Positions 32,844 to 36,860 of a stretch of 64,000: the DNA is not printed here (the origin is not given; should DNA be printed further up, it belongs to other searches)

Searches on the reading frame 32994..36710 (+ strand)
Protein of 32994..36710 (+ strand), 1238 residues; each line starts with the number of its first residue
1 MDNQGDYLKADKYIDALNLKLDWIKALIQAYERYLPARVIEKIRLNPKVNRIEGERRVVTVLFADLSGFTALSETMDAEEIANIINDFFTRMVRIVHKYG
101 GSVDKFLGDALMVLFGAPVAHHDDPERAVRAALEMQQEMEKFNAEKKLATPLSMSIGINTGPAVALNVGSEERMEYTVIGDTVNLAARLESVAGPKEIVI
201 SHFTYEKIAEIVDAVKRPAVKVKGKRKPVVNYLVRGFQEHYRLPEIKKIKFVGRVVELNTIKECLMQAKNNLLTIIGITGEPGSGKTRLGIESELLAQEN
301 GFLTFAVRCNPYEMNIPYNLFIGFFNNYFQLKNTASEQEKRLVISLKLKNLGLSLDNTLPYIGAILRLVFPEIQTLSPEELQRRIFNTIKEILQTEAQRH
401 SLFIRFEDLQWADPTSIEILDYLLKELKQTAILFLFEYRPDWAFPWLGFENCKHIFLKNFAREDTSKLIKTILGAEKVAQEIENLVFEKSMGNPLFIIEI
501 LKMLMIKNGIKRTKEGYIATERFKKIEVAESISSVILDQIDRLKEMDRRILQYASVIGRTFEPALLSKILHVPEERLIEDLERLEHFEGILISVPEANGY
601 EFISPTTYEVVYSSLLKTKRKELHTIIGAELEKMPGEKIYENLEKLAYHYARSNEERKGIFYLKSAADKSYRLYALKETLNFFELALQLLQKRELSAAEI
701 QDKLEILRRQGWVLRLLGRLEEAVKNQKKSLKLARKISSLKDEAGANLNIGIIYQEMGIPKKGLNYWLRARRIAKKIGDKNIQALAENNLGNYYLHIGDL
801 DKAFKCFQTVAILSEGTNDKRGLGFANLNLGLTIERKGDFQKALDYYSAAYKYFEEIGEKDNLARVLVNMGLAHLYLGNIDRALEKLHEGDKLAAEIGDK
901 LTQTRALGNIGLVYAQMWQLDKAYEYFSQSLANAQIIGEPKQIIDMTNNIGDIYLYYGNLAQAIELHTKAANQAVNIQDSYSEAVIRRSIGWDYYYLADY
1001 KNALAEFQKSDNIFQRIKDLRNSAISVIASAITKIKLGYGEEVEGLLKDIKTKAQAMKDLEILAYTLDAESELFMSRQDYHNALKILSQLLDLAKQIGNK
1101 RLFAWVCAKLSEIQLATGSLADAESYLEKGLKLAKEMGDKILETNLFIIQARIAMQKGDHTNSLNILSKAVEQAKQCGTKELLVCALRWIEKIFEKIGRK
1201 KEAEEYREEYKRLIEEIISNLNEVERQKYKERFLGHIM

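Call 3: search_protein_families(library=pfam, proteins=[window:32994-36710:+], max_evalue=0.01)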
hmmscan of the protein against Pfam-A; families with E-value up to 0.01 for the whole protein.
window:32994-36710:+ (1238 aa): 15 families
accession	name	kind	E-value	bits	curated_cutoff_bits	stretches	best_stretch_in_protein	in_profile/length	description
PF13424.12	TPR_12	-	8.3e-44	148.1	30.1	5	827-885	6-66/77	Tetratricopeptide repeat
PF00211.25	Guanylate_cyc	-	5e-32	111.4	21.9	1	58-234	8-181/183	Adenylate and Guanylate cyclase catalytic domain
PF17874.7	TPR_MalT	-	2e-20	73.8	45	2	1041-1176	57-193/336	MalT-like TPR region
PF07719.23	TPR_2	-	6.8e-19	66.8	27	0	786-813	3-30/34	Tetratricopeptide repeat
PF00515.34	TPR_1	-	4e-15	55.3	27.8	1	784-809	1-26/34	Tetratricopeptide repeat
PF13191.12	AAA_16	-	5.1e-15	56.8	32.6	1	250-433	1-165/167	AAA ATPase domain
PF10602.15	RPN7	-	2.1e-14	54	29.6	2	778-889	31-138/174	26S proteasome subunit RPN7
PF13181.12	TPR_8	-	1.7e-10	40.6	25.7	0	710-736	7-33/34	Tetratricopeptide repeat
PF12862.13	ANAPC5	-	1.9e-09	37.9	23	0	836-902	10-76/91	Anaphase-promoting complex subunit 5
PF13176.12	TPR_7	-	4.2e-09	36.2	27.9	0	1072-1099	7-34/36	Tetratricopeptide repeat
PF13374.12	TPR_10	-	0.00015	22.1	27.5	0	711-737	9-35/42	Tetratricopeptide repeat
PF13432.12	TPR_16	-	0.00022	22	32.7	0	826-851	33-58/65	Tetratricopeptide repeat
PF25058.1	ARM_TT21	-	0.00054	20.4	27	1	1076-1171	19-121/155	Tetratricopeptide repeat protein 21 ARM repeat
PF14559.12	TPR_19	-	0.0076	17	25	1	1076-1132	3-53/68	Tetratricopeptide repeat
PF21809.3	Glyco_hydro_84_hel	-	0.0088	16.5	27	0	887-950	47-109/131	Bacterial GH84, post-catalytic domain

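Call 49: search_protein_families(library=padloc, proteins=[window:32994-36710:+], max_evalue=0.01)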
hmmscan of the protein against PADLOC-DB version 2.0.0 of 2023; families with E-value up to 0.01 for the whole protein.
window:32994-36710:+ (1238 aa): 17 families
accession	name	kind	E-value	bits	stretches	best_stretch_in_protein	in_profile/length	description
PDLC00734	PycC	-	1.5e-28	97.9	1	48-226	179-364/374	Pycsar cyclase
PDLC02367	PycC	-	1.3e-24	84.9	1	59-212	44-196/226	-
PDLC01169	TPR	-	1.2e-19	68.7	4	781-876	106-199/252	TPR repeats containing protein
PDLC00765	PycC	-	1.2e-16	58.8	1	45-211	248-415/477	Pycsar cyclase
PDLC00766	PycC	-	2.1e-16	58.1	1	59-212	44-199/232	Pycsar cyclase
PDLC02370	PycC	-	2.9e-16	57.7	1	55-249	78-277/340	-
PDLC02369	PycC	-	8.3e-14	49.7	1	58-209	46-192/248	-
PDLC02366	PycC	-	1.7e-11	41.7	1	56-213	275-438/486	-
PDLC02368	PycC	-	8.8e-11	39.8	1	54-211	40-203/234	-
PDLC00763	PycC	-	1e-09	36.2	1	57-210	53-209/268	Pycsar cyclase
PDLC00764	PycC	-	1.2e-08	32.3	1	56-236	92-280/449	Pycsar cyclase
PDLC01171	TPR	-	1.6e-07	28.7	1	748-893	145-282/504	TPR repeats containing protein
PDLC00762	PycC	-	2.2e-07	28.1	1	112-194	107-192/508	Pycsar cyclase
PDLC00767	PycC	-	1.6e-06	25.7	1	55-209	89-250/337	Pycsar cyclase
PDLC00761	PycC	-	8.9e-06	22.8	1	60-201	107-255/438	Pycsar cyclase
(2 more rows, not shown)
